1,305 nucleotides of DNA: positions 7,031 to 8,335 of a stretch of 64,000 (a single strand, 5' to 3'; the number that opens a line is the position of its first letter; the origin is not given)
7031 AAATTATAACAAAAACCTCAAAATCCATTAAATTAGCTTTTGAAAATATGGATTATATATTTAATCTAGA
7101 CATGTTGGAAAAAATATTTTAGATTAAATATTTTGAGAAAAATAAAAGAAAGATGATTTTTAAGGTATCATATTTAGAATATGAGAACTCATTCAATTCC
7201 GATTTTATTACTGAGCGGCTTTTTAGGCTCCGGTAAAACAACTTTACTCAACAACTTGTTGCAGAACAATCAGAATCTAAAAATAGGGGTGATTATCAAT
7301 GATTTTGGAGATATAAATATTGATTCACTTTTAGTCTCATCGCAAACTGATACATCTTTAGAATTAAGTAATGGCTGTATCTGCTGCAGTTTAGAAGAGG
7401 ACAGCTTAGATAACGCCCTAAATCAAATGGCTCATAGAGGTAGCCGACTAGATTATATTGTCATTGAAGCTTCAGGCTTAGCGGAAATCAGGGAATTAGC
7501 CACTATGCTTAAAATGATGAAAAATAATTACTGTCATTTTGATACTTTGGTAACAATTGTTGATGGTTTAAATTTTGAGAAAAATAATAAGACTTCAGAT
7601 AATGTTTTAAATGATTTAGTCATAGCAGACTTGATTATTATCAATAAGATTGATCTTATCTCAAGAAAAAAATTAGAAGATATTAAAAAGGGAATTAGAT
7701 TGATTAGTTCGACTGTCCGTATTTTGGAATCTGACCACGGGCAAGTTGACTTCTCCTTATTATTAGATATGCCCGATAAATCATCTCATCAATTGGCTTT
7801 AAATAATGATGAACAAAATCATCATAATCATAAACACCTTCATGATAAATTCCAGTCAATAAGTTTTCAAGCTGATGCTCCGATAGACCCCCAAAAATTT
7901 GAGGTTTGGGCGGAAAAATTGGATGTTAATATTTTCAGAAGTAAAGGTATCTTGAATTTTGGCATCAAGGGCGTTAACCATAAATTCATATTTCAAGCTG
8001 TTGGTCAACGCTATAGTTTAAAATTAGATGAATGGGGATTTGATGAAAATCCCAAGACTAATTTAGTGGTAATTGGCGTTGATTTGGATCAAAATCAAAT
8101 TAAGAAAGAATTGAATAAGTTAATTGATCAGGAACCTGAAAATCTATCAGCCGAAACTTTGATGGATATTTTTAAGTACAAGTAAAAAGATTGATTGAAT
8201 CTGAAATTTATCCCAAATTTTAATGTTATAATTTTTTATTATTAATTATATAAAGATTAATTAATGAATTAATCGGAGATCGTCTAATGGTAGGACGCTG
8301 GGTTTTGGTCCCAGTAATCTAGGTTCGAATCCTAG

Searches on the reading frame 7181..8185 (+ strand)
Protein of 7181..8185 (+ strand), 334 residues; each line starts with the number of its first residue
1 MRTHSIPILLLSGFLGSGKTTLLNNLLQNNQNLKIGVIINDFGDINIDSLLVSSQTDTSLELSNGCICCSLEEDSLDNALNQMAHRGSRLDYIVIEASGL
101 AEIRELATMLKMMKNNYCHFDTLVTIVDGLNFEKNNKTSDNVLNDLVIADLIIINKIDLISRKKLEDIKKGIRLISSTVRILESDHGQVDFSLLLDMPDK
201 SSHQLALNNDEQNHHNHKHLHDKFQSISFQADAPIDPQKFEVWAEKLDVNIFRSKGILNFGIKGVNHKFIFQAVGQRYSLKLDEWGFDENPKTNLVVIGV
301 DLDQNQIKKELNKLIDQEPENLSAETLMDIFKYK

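Call 8: search_protein_families(library=pfam, proteins=[window:7181-8185:+])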
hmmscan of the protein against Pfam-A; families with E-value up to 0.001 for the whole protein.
window:7181-8185:+ (334 aa): 5 families
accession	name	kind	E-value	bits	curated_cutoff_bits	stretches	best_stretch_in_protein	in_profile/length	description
PF02492.25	cobW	-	1.3e-46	158.9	20.7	1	7-180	1-177/180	CobW/HypB/UreG, nucleotide-binding domain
PF07683.19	CobW_C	-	5.6e-20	71.4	22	1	224-313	1-92/94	Cobalamin synthesis protein cobW C-terminal domain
PF13401.12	AAA_22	-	0.0004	21.1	27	0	8-89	7-84/130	AAA domain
PF03193.22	RsgA_GTPase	-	0.0004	20.7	30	0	8-38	108-137/174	RsgA GTPase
PF00009.33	GTP_EFTU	-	0.00085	19.4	26.5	0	117-173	90-147/188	Elongation factor Tu GTP binding domain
